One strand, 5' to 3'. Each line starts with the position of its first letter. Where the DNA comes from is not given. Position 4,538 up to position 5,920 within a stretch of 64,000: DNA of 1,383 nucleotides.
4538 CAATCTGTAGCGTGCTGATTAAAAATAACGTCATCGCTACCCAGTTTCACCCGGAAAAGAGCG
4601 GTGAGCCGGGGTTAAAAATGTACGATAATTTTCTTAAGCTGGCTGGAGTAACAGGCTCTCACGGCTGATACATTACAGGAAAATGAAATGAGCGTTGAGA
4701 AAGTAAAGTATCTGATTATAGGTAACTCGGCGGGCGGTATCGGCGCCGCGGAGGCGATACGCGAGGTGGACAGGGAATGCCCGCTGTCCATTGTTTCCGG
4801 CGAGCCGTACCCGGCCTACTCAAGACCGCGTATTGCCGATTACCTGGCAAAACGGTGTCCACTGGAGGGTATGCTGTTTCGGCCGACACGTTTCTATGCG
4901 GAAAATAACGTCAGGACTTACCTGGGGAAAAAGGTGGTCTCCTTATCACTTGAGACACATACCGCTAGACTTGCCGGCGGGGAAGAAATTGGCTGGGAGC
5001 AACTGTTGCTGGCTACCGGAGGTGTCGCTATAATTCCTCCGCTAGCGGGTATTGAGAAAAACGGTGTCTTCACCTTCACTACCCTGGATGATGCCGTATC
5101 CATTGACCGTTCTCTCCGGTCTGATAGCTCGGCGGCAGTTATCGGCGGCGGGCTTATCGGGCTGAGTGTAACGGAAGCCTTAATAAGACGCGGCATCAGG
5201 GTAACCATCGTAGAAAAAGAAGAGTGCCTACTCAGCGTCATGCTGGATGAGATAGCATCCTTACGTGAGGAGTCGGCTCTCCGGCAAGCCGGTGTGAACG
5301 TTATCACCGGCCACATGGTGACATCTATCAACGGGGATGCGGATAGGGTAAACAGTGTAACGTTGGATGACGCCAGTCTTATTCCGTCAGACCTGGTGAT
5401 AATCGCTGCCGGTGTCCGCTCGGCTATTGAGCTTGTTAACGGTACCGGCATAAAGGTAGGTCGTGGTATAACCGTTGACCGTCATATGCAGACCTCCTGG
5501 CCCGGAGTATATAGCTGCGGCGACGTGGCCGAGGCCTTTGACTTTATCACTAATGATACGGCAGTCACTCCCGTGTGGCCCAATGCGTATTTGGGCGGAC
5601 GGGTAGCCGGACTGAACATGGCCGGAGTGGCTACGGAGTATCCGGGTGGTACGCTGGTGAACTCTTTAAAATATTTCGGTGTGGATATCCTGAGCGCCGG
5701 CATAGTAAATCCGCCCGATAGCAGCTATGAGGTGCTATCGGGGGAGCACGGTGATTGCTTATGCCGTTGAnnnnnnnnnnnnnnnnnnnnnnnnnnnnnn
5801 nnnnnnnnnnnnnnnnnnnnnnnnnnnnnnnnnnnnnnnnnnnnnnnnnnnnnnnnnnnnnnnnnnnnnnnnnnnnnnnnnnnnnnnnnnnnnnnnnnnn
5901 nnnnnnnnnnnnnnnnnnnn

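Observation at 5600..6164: Deletion scar: a C-terminally truncated flavoprotein abuts a headless class-II amidotransferase (GltB1) fragment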

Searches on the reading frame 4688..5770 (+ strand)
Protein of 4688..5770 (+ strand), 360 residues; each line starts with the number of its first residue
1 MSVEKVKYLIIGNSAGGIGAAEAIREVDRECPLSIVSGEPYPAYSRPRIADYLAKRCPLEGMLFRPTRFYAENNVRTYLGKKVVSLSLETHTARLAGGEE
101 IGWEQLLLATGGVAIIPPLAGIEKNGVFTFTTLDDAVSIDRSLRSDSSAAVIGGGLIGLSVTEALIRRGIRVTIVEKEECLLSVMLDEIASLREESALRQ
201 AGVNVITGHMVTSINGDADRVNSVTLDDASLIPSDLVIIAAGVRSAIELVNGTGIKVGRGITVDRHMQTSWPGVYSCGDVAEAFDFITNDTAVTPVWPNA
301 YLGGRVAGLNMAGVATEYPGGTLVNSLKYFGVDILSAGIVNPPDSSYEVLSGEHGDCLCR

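Call 5: search_protein_families(library=pfam, proteins=[window:4688-5770:+], max_evalue=0.01)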
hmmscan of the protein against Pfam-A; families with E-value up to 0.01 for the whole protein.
window:4688-5770:+ (360 aa): 12 families
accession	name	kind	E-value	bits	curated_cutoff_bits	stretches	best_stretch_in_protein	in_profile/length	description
PF07992.20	Pyr_redox_2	-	1.4e-48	166.2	26.1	1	7-288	2-278/291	Pyridine nucleotide-disulphide oxidoreductase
PF00070.33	Pyr_redox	-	8.5e-15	55.5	22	1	149-227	2-80/82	Pyridine nucleotide-disulphide oxidoreductase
PF01266.30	DAO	-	2.9e-08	34.1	27.9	1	150-178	3-31/353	FAD dependent oxidoreductase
PF03486.20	HI0933_like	-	3.1e-06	27.2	50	0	196-248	117-169/244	HI0933-like protein Rossmann domain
PF01494.25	FAD_binding_3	-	1e-05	25.4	22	1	148-179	3-34/349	FAD binding domain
PF02737.24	3HCDH_N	-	0.00013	22.4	22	1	149-216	2-69/180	3-hydroxyacyl-CoA dehydrogenase, NAD binding domain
PF13738.12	Pyr_redox_3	-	0.00015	21.6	30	1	147-278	165-305/305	Pyridine nucleotide-disulphide oxidoreductase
PF13450.12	NAD_binding_8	-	0.00046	20.8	21.9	1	151-179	1-29/68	NAD(P)-binding Rossmann-like domain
PF00890.30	FAD_binding_2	-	0.00056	19.6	20.4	0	150-179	3-32/414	FAD binding domain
PF13454.12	NAD_binding_9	-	0.0014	19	21.8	0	150-179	1-34/155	FAD-NAD(P)-binding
PF18267.7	Rubredoxin_C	-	0.0041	17.5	25.9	0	324-350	2-27/70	Rubredoxin NAD+ reductase C-terminal domain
PF01593.30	Amino_oxidase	-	0.0045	16.7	19.8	0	194-244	212-257/443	Flavin containing amine oxidoreductase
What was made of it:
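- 4688..5770 (+): Truncated NAD(P)H/FAD oxidoreductase (PadH/AorC-like). It is homologous to relatives up to about 5752. The last 6 codons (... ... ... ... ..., then TGA) are gltB1 DNA read out of frame. Only positions 2-27 of 70 of the Rubredoxin_C domain remain (call 5).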

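Call 6: search_protein_families(library=ncbifam, proteins=[window:4688-5770:+], max_evalue=0.01)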
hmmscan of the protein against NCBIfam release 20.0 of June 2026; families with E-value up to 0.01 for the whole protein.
window:4688-5770:+ (360 aa): 101 families (the best 25 are shown)
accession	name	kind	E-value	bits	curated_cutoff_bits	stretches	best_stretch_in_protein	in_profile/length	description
NF045765.1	PhenlGlyoxDHPadH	equivalog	9.6e-76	255.3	475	1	5-345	2-343/416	NADH-dependent phenylglyoxylate dehydrogenase subunit epsilon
TIGR02374.1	nitri_red_nirB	equivalog_domain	3.2e-57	194.5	578.35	1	10-341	3-332/794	nitrite reductase large subunit NirB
TIGR03385.1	CoA_CoA_reduc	equivalog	3.2e-45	154.7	578.8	1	8-339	2-341/439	CoA-disulfide reductase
NF042949.2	3PPDioc_HcaD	equivalog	4.1e-42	144.3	450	1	8-316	4-310/386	3-phenylpropionate/cinnamic acid dioxygenase ferredoxin--NAD(+) reductase subunit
NF003437.0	PRK04965.1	equivalog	7e-42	143.8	392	1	9-282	6-276/378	NADH:flavorubredoxin reductase NorW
NF041682.1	ant_diox_AndAa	equivalog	8e-38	130.2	650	1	7-326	5-324/406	anthranilate 1,2-dioxygenase system ferredoxin--NAD(+) reductase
NF007123.0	PRK09564.1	equivalog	3.1e-37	128.3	458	1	7-340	2-343/444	CoA-disulfide reductase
NF011565.0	PRK14989.1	subfamily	1.1e-35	123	883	1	4-338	2-334/847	nitrite reductase large subunit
NF046103.1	NOXase_Strep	equivalog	1.3e-35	123.3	600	1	96-340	93-340/442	H2O-forming NADH oxidase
NF007286.0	PRK09754.1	equivalog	1.3e-31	109.8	447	1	8-319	6-314/400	phenylpropionate dioxygenase ferredoxin reductase subunit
TIGR01350.1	lipoamide_DH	equivalog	6.6e-26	91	408.8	1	71-283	100-311/461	dihydrolipoyl dehydrogenase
TIGR02053.1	MerA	equivalog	2.6e-23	82.7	454.45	1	91-288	117-315/465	mercury(II) reductase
NF004943.0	PRK06292.2-1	equivalog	1.4e-22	80.1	432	1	104-281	133-308/456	dihydrolipoyl dehydrogenase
NF004991.0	PRK06370.1-3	subfamily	1.2e-21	76.9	620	1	68-305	134-367/509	FAD-containing oxidoreductase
NF010037.0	PRK13512.1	equivalog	7.1e-21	74.6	394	1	7-339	3-338/438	CoA-disulfide reductase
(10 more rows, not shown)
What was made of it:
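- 4688..5770 (+): The match to PadH covers positions 2-343 of 416 (call 6).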

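Call 7: find_encoding_contigs(protein=window:4688-5770:+, flank=10000, max_places=6)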
Protein window:4688-5770:+ (360 aa): 5 contigs read that carry it; 4 places shown.
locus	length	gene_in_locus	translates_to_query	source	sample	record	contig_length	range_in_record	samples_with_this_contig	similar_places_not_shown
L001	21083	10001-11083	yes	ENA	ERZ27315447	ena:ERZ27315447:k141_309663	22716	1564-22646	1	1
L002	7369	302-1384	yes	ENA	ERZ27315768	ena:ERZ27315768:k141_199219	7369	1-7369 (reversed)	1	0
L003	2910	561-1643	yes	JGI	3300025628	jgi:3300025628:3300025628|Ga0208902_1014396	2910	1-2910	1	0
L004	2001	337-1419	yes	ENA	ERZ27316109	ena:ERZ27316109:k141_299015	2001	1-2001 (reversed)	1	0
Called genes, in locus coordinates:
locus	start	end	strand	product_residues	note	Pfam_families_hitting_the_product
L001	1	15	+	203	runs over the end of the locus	PF04326:SLFN_AlbA_2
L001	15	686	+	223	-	-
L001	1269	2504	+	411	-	PF07690:MFS_1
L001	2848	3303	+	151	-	-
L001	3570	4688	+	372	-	PF04143:Sulf_transp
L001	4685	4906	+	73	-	PF01206:TusA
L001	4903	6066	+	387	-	PF00155:Aminotran_1_2, PF00266:Aminotran_5, PF01212:Beta_elim_lyase, PF01041:DegT_DnrJ_EryC1, PF01053:Cys_Met_Meta_PP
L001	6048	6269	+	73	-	PF11823:Se_S_carrier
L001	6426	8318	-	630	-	PF16177:ACAS_N, PF00501:AMP-binding, PF13193:AMP-binding_C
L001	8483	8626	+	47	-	-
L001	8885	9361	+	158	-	PF12797:Fer4_2 (faint), PF14697:Fer4_21 (faint), PF13247:Fer4_11, PF12838:Fer4_7 (weak), PF00037:Fer4, PF12837:Fer4_6 (weak), PF13237:Fer4_10 (weak), PF13187:Fer4_9 (weak)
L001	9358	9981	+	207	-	PF00117:GATase, PF07685:GATase_3, PF01174:SNO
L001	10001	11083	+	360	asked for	PF03486:HI0933_like (faint), PF07992:Pyr_redox_2, PF01266:DAO (faint), PF01494:FAD_binding_3 (faint), PF00070:Pyr_redox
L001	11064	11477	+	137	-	-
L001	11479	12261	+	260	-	PF00977:His_biosynth, PF03060:NMO (faint)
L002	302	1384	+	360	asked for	PF03486:HI0933_like (faint), PF07992:Pyr_redox_2, PF01266:DAO (faint), PF01494:FAD_binding_3 (faint), PF00070:Pyr_redox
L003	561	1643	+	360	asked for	PF03486:HI0933_like (faint), PF07992:Pyr_redox_2, PF01266:DAO (faint), PF01494:FAD_binding_3 (faint), PF00070:Pyr_redox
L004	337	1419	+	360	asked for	PF03486:HI0933_like (faint), PF07992:Pyr_redox_2, PF01266:DAO (faint), PF01494:FAD_binding_3 (faint), PF00070:Pyr_redox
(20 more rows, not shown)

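Call 30: find_related_loci(query=window:4688-5767:+, collection=metagenome_contigs, flank=3000)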
Query window:4688-5767:+ (360 aa) in metagenome_contigs; peptide patterns used: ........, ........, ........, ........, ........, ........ (x = any residue, [..] = any of these).
44 stretches matched a pattern; 1 encode a relative of the query (tblastn E <= 1e-3); 1 distinct loci.
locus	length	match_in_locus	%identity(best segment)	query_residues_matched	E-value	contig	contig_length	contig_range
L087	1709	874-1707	100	1-278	0e+0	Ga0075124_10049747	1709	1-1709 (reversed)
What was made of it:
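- Tried and rejected: A protein-guided scan found one 100%-identical contig that ends before the junction (call 30).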

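Call 32: search_solved_structures(query=window:4688-5767:+, max_evalue=1e-10, show_alignments=1)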
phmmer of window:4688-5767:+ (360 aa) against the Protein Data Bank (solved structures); distinct sequences matched with E-value up to 1e-10: 85 (the best 60 are shown).
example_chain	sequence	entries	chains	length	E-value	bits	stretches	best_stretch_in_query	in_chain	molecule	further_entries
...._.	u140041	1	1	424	1.1e-43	153.4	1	7-332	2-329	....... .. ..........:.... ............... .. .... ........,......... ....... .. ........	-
3lxd_A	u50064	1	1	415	6.6e-39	137.7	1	3-289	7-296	FAD-dependent pyridine nucleotide-disulphide oxidoreductase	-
6ruz_A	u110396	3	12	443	1.4e-35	126.7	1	8-338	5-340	NADH oxidase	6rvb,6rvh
6pfz_D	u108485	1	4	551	1.6e-35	126.6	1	8-339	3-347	NADH oxidase (NoxA-3)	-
4fx9_A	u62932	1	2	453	2.2e-34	122.8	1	5-340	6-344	Coenzyme A disulfide reductase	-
3kd9_A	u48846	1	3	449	3.7e-34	122.1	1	7-340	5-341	Coenzyme A disulfide reductase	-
5l1n_A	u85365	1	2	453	1.5e-33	120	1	5-340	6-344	Coenzyme A disulfide reductase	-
3klj_A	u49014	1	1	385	1.5e-32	116.7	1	6-341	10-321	NAD(FAD)-dependent dehydrogenase, NirB-family (N-terminal domain)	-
1q1r_A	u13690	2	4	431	1.9e-32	116.4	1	9-287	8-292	Putidaredoxin reductase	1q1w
3lb8_A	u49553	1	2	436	2e-32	116.3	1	9-287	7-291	Putidaredoxin reductase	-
3nt6_A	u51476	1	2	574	3.5e-30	109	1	7-330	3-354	FAD-dependent pyridine nucleotide-disulphide oxidoreductase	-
3ntd_A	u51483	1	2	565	5e-30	108.5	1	7-330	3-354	FAD-dependent pyridine nucleotide-disulphide oxidoreductase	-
3nta_A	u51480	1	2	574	5.4e-30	108.4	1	7-330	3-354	FAD-dependent pyridine nucleotide-disulphide oxidoreductase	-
4ocg_A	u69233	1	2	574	8.7e-30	107.7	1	7-330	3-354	FAD-dependent pyridine nucleotide-disulphide oxidoreductase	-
8a56_A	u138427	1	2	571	5.2e-28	101.8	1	7-339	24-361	Coenzyme A-persulfide reductase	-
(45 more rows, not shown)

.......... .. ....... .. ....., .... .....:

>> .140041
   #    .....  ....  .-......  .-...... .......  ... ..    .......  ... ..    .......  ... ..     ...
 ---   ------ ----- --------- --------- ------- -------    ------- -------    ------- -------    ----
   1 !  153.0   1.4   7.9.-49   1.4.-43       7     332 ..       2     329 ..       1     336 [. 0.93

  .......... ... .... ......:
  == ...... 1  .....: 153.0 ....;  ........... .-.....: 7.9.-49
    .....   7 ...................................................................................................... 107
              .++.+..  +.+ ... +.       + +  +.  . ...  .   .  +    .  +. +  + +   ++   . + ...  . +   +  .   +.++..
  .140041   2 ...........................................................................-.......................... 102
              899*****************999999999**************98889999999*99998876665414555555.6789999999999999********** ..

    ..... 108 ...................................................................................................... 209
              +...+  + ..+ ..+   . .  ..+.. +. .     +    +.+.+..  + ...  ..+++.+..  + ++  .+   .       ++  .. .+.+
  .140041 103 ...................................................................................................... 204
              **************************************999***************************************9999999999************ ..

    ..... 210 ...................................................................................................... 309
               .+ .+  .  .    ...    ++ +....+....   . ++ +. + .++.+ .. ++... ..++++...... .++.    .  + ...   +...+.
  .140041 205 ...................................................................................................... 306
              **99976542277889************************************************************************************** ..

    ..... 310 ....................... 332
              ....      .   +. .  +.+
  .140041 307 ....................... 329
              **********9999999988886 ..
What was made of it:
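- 4688..5770 (+): The match to PDB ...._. covers positions 2-329 of 424 (call 32).
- Closest known: NAD. Same: The FAD- and NAD-binding Rossmann domains are complete, with E = 1e-43 to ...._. and 1e-75 to PadH (calls 6, 32).
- The electron-input flavoprotein is also crippled (calls 5, 32).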
